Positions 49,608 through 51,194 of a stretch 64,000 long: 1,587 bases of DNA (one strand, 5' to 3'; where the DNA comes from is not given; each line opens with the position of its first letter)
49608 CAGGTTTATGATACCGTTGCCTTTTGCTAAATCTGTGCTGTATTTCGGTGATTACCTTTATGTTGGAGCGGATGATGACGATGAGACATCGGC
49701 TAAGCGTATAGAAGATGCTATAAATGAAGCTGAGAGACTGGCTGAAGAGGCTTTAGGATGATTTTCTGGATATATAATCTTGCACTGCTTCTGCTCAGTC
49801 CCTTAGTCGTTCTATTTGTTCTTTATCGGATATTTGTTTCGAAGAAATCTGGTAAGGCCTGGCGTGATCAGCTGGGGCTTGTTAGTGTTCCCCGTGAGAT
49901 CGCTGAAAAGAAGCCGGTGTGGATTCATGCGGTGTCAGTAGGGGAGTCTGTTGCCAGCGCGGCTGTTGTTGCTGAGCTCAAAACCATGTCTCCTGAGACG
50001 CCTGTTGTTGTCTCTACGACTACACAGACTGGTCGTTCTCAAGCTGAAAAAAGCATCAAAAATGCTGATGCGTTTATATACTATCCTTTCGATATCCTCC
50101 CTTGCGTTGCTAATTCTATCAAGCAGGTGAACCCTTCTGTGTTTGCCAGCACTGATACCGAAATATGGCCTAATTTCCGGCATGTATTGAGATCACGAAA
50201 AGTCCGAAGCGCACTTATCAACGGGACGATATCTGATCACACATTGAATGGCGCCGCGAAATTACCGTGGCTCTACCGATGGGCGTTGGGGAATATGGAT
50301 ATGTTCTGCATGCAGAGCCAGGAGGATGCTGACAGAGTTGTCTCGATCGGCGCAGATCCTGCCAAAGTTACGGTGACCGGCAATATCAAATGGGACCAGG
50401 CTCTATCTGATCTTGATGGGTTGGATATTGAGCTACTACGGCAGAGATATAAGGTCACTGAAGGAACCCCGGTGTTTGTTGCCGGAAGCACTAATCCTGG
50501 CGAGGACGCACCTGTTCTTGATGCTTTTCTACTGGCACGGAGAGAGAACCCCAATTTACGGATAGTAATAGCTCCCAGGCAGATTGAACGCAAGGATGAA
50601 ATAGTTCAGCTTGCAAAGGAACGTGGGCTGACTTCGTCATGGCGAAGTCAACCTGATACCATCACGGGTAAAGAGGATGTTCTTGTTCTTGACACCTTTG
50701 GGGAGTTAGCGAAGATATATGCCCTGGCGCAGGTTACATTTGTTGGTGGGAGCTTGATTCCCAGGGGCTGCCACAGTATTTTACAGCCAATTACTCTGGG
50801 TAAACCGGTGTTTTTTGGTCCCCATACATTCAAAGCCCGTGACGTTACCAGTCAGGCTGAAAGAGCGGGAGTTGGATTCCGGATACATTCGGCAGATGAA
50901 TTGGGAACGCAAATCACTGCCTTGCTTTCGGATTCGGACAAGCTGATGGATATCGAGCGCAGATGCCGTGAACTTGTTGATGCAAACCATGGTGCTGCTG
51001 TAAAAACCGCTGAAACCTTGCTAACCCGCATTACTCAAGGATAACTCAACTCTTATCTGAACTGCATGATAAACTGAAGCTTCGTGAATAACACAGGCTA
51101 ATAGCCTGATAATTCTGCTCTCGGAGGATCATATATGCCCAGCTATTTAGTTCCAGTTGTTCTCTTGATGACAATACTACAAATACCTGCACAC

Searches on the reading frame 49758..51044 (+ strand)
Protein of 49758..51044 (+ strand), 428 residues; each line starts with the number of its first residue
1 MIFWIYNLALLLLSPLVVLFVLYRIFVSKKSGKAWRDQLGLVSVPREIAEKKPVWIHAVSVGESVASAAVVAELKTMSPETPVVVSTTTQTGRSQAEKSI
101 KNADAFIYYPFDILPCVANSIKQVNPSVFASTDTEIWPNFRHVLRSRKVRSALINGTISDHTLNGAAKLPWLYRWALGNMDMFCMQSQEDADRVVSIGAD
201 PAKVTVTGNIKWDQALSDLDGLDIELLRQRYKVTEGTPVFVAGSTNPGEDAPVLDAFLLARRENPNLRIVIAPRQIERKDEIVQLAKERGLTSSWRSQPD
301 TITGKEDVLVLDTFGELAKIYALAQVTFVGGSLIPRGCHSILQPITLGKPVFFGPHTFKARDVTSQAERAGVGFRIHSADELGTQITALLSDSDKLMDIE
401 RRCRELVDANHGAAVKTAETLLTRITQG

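Call 19: search_protein_families(library=ncbifam, proteins=[window:49758-51044:+], max_evalue=0.00001)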
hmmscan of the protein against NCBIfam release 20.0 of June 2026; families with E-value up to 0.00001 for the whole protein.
window:49758-51044:+ (428 aa): 5 families
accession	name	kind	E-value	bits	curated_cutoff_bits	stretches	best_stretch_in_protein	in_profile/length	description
NF004388.0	PRK05749.1-4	equivalog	4.6e-95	318.6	438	1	3-422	4-418/425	lipid IV(A) 3-deoxy-D-manno-octulosonic acid transferase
NF004386.0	PRK05749.1-2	equivalog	6.9e-77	259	524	1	1-422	1-424/433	lipid IV(A) 3-deoxy-D-manno-octulosonic acid transferase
NF004385.0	PRK05749.1-1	equivalog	1e-69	235.2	590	1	2-416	2-411/425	lipid IV(A) 3-deoxy-D-manno-octulosonic acid transferase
NF004389.0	PRK05749.1-5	equivalog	6e-61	206.5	363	1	4-389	3-375/402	lipid IV(A) 3-deoxy-D-manno-octulosonic acid transferase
NF004387.0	PRK05749.1-3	equivalog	2.6e-52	178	617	1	4-421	11-419/440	lipid IV(A) 3-deoxy-D-manno-octulosonic acid transferase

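Call 68: find_homologous_proteins(query=window:49758-51044:+, max_evalue=1e-50)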
Query window:49758-51044:+ (428 aa): 2245 proteins with E <= 1e-50 among 8000 candidates; the best 120 are listed.
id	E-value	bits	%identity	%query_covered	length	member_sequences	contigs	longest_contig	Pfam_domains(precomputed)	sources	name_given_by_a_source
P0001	7.1e-283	955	100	100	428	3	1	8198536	PF04413.23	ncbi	-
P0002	5.9e-261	883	92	99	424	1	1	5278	PF04413.23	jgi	jgi:3-deoxy-D-manno-octulosonic-acid transferase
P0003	1.0e-240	817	84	99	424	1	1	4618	PF04413.23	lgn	-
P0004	6.3e-177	606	62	99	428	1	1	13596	PF04413.23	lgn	-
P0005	1.7e-176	605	62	99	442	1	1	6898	PF04413.23,PF13579.13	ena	-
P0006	2.5e-176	605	61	99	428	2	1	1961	PF04413.23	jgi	jgi:3-deoxy-D-manno-octulosonic-acid transferase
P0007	7.0e-175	600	61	99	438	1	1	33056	PF04413.23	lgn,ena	-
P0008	7.7e-174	596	61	98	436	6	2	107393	PF04413.23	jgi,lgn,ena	-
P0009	8.2e-174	596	61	97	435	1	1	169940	PF04413.23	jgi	jgi:3-deoxy-D-manno-octulosonic-acid transferase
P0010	9.9e-174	596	62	98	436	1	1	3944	PF04413.23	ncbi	-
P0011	1.1e-173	596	61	99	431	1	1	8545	PF04413.23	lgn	-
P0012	1.3e-173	596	61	98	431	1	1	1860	PF04413.23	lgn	-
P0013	3.0e-173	594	61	100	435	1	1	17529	PF04413.23,PF13579.13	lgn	-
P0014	4.2e-173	594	61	99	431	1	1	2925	PF04413.23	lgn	-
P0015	4.9e-173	594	61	99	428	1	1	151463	PF04413.23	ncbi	ncbi:MAG: 3-deoxy-D-manno-octulosonic acid transferase [Armatimonadota bacterium]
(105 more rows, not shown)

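Call 69: find_encoding_contigs(protein=P0001, flank=1000, max_places=3)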
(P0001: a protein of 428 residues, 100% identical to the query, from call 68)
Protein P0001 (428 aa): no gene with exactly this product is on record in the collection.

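Call 70: find_encoding_contigs(protein=P0002, flank=6000, max_places=3)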
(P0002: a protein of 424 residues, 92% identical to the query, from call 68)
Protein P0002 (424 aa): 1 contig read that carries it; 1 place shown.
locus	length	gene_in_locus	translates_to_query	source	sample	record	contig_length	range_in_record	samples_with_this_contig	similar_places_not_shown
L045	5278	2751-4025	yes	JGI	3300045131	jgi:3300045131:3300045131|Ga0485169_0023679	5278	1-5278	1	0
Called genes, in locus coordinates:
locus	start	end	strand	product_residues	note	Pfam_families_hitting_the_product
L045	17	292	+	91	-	-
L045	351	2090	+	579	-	PF00664:ABC_membrane, PF03193:RsgA_GTPase (faint), PF00005:ABC_tran, PF02463:SMC_N (faint)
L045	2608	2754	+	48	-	-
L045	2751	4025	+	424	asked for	PF04413:Glycos_transf_N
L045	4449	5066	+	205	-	PF07963:N_methyl, PF07596:SBP_bac_10 (weak)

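Call 71: find_encoding_contigs(protein=P0003, flank=6000, max_places=3)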
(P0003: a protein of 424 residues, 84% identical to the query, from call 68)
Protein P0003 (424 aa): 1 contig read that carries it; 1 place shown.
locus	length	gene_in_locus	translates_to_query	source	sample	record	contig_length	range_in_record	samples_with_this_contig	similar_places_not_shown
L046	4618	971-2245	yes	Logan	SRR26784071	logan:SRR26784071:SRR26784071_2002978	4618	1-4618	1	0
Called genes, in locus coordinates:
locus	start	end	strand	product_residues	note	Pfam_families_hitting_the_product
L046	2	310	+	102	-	?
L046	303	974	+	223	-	PF04028:DUF374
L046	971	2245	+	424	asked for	PF04413:Glycos_transf_N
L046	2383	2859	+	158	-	PF00364:Biotin_lipoyl, PF01597:GCV_H (faint)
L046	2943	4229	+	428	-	PF03447:NAD_binding_3, PF00742:Homoserine_dh, PF01842:ACT (weak)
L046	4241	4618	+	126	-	?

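Call 73: list_cluster_members(proteins=[P0001])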
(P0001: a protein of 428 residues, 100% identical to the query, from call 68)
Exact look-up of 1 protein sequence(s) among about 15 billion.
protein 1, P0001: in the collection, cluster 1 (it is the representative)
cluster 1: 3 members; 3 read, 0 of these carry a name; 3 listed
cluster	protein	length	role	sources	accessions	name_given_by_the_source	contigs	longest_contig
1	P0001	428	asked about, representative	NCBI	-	-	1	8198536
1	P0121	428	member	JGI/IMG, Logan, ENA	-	-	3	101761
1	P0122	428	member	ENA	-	-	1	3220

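Call 74: find_encoding_contigs(protein=P0121, flank=10000, max_places=4)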
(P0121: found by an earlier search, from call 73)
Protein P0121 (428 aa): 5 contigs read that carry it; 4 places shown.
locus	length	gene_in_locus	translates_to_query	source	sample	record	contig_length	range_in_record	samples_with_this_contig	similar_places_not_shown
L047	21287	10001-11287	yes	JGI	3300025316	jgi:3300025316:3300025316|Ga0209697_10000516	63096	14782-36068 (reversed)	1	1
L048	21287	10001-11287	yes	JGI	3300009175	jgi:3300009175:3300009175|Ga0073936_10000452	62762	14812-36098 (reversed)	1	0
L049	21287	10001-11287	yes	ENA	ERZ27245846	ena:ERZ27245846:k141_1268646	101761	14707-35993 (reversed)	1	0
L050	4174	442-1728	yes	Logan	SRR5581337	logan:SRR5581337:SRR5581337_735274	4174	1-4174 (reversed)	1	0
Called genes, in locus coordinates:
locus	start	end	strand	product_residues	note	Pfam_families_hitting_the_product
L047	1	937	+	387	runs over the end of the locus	PF02595:Gly_kinase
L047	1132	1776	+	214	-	PF03938:OmpH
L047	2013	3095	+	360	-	-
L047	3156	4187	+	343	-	PF04613:LpxD, PF00132:Hexapep (weak), PF25087:GMPPB_C, PF25084:LbH_EIF2B (weak), PF00132:Hexapep, PF25084:LbH_EIF2B (weak), PF00132:Hexapep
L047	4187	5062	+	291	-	PF03331:LpxC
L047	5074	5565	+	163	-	PF22817:ApeP-like (weak), PF07977:FabA, PF22818:ApeI-like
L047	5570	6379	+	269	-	PF25084:LbH_EIF2B (faint), PF25087:GMPPB_C (faint), PF00132:Hexapep, PF13720:Acetyltransf_11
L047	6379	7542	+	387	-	PF02684:LpxB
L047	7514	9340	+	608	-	PF00664:ABC_membrane, PF00005:ABC_tran, PF02463:SMC_N (faint)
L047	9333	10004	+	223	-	PF04028:DUF374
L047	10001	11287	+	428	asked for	PF04413:Glycos_transf_N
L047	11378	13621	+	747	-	PF00754:F5_F8_type_C (weak)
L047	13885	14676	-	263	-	-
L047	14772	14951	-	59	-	-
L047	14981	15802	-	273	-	PF17680:FlgO (weak), PF03783:CsgG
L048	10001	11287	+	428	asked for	PF04413:Glycos_transf_N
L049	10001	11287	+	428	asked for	PF04413:Glycos_transf_N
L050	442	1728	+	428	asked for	PF04413:Glycos_transf_N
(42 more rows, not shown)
